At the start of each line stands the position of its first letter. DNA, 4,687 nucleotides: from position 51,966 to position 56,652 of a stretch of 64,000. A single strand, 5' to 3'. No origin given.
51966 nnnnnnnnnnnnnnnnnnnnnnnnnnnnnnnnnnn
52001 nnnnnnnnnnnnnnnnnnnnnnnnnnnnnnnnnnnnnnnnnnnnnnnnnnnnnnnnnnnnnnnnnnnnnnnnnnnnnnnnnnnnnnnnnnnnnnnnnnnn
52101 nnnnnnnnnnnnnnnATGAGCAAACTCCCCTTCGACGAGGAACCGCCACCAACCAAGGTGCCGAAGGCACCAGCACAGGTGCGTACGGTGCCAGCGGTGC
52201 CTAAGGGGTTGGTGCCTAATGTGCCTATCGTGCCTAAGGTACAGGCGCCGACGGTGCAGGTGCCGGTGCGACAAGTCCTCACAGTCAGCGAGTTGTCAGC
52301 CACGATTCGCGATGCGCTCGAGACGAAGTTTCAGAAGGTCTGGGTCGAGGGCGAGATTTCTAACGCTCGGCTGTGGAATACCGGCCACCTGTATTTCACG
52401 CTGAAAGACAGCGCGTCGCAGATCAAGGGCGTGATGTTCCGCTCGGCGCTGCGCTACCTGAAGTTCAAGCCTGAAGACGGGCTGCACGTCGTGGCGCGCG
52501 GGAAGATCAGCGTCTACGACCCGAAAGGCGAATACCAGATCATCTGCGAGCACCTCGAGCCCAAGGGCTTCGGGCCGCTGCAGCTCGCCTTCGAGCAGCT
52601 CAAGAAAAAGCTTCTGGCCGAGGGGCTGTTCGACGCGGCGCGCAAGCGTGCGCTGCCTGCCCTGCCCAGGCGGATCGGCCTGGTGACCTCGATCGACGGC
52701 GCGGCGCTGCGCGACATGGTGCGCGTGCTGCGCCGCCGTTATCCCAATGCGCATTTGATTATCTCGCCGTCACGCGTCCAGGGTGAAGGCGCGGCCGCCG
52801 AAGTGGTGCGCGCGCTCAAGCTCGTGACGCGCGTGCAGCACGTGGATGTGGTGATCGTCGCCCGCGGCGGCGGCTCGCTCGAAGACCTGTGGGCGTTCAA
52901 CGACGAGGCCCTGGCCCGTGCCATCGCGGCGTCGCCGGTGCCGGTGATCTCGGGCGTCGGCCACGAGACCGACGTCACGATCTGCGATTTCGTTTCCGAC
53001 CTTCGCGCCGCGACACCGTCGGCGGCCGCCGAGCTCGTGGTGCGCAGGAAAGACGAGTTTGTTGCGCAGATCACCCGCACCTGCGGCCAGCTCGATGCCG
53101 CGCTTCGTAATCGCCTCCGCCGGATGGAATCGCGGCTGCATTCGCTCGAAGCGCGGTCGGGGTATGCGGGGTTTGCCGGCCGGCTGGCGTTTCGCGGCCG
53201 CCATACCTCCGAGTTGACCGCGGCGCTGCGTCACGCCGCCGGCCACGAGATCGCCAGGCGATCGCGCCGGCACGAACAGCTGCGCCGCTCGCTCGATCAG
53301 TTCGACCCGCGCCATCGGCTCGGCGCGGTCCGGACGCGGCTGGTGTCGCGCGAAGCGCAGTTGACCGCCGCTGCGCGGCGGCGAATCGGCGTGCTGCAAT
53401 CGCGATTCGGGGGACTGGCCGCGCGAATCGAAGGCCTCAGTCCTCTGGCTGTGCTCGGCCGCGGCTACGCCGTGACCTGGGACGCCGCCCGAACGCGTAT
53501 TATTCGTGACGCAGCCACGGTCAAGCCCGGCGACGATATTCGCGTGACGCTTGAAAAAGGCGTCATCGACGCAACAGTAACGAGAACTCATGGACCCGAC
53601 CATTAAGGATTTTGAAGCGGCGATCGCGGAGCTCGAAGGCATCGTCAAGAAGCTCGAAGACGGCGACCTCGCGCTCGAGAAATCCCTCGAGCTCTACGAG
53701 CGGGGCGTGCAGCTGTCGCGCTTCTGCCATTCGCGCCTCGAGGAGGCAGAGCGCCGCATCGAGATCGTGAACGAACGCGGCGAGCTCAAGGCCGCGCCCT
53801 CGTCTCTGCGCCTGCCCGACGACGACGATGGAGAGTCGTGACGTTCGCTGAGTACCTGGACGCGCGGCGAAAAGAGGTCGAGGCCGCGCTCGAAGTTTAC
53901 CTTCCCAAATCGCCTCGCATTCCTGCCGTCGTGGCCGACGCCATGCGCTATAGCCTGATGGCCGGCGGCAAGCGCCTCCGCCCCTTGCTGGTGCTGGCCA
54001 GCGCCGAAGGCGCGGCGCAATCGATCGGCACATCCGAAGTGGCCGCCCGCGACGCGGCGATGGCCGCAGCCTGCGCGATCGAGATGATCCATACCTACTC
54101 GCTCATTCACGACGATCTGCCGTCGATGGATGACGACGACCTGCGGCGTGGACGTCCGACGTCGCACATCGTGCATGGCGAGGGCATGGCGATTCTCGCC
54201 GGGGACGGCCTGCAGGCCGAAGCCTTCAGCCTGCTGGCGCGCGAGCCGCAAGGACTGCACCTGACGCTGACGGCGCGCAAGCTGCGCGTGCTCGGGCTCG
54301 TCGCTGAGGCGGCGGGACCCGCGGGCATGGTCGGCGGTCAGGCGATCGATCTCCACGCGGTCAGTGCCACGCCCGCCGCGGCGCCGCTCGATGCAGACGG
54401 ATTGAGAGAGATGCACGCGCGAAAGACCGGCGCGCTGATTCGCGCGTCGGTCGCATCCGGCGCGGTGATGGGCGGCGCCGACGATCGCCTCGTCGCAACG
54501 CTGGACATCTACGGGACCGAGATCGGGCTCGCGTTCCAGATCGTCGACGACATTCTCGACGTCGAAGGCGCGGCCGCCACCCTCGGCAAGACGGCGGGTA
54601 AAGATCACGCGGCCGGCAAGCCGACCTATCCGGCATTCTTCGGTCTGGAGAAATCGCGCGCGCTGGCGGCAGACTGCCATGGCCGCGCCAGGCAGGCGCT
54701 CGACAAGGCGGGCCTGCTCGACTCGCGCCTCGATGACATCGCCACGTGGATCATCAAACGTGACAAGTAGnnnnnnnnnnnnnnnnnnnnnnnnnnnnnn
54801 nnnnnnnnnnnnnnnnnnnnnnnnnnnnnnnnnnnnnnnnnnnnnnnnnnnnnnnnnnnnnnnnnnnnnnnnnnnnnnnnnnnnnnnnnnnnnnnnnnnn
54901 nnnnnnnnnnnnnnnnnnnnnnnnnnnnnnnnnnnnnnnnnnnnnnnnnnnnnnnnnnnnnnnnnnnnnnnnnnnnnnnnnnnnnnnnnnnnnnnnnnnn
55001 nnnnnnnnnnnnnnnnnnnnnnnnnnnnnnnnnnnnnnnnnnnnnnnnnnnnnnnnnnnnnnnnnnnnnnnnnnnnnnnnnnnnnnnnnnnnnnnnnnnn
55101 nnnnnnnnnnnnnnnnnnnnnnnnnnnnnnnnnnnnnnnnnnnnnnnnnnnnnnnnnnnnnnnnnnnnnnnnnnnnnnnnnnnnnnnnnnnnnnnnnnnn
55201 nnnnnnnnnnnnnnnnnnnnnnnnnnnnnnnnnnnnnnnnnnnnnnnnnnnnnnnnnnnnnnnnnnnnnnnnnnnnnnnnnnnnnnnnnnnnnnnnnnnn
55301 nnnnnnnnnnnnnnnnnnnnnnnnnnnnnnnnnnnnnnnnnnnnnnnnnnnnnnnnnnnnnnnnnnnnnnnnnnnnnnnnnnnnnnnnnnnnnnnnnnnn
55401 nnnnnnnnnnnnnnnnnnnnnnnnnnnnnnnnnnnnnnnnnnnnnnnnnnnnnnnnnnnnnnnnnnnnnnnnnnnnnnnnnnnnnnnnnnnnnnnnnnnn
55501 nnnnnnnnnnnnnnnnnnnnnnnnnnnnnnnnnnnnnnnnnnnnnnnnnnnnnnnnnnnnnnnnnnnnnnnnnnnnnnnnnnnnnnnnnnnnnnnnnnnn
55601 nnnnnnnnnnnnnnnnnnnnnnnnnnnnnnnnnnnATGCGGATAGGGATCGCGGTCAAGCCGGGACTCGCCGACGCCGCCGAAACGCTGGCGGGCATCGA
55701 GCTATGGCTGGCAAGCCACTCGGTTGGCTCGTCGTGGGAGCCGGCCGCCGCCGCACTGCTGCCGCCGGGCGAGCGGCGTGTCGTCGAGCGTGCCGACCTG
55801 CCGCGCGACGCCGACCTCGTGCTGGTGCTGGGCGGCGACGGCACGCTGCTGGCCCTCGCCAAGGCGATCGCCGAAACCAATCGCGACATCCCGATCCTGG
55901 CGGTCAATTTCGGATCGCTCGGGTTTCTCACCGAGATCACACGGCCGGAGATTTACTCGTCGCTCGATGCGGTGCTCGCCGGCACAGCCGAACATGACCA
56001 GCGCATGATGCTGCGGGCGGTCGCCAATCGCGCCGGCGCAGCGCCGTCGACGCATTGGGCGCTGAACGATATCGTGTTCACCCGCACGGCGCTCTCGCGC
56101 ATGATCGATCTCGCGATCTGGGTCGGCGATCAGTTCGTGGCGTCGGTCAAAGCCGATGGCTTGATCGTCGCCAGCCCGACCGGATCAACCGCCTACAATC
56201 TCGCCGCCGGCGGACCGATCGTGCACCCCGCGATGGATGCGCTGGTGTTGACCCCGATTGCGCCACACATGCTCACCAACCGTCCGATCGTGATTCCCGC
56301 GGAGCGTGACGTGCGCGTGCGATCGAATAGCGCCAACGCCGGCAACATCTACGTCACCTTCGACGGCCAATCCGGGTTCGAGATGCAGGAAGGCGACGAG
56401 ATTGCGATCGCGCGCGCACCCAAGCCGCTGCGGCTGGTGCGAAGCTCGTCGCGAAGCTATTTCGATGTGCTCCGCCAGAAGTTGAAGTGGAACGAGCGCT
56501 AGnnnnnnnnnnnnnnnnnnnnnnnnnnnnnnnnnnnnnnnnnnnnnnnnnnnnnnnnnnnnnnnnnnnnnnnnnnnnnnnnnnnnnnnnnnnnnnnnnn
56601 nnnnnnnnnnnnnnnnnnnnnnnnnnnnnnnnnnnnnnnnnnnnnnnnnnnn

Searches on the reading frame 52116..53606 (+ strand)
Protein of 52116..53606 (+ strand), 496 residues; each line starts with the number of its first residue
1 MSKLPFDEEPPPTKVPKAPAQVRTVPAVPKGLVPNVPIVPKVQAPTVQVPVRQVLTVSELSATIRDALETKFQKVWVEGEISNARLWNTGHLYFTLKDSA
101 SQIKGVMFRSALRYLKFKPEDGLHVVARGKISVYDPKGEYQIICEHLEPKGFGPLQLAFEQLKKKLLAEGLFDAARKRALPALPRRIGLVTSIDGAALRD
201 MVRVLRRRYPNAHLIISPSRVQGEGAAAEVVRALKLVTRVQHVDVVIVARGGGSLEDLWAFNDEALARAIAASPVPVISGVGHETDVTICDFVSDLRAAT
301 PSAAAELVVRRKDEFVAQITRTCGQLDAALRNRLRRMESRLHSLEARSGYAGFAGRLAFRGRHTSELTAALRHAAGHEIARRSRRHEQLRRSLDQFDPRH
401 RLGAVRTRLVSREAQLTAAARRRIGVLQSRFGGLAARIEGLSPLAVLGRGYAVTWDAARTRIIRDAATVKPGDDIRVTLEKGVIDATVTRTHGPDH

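Call 48: search_protein_families(library=pfam, proteins=[window:52116-53606:+])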
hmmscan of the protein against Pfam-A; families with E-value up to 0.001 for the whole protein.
window:52116-53606:+ (496 aa): 4 families
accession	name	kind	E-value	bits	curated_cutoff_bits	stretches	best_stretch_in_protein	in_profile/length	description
PF02601.20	Exonuc_VII_L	-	6e-100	335.2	35.9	1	171-486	1-314/315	Exonuclease VII, large subunit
PF13742.12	tRNA_anti_2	-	3.8e-32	110.8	27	1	55-147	1-94/95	OB-fold nucleic acid binding domain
PF01336.31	tRNA_anti-codon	-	4.8e-12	46.1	27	1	75-149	1-74/75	OB-fold nucleic acid binding domain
PF17768.7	RecJ_OB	-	0.00093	19.7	27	0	80-145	39-106/107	RecJ OB domain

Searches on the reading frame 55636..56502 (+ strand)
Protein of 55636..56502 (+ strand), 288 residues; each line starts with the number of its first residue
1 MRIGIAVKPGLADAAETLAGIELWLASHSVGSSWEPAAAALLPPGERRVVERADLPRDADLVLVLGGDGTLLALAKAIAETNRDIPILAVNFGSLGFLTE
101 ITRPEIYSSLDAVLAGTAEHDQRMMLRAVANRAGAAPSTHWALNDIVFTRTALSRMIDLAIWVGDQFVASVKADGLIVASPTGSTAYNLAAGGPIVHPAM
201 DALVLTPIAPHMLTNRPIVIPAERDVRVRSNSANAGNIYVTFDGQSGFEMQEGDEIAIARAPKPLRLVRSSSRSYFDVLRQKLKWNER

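Call 48: search_protein_families(library=pfam, proteins=[window:55636-56502:+])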
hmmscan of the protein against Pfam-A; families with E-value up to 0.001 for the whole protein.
window:55636-56502:+ (288 aa): 3 families
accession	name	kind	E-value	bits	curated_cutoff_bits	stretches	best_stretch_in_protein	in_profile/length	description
PF20143.4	NAD_kinase_C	-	1.5e-33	115.7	23.7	1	143-269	1-125/126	ATP-NAD kinase C-terminal domain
PF01513.26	NAD_kinase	-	2.5e-16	60.6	25.5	1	52-116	66-128/130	ATP-NAD kinase N-terminal domain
PF00781.29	DAGK_cat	-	2.8e-05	24.2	23.6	1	49-95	47-92/125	Diacylglycerol kinase catalytic domain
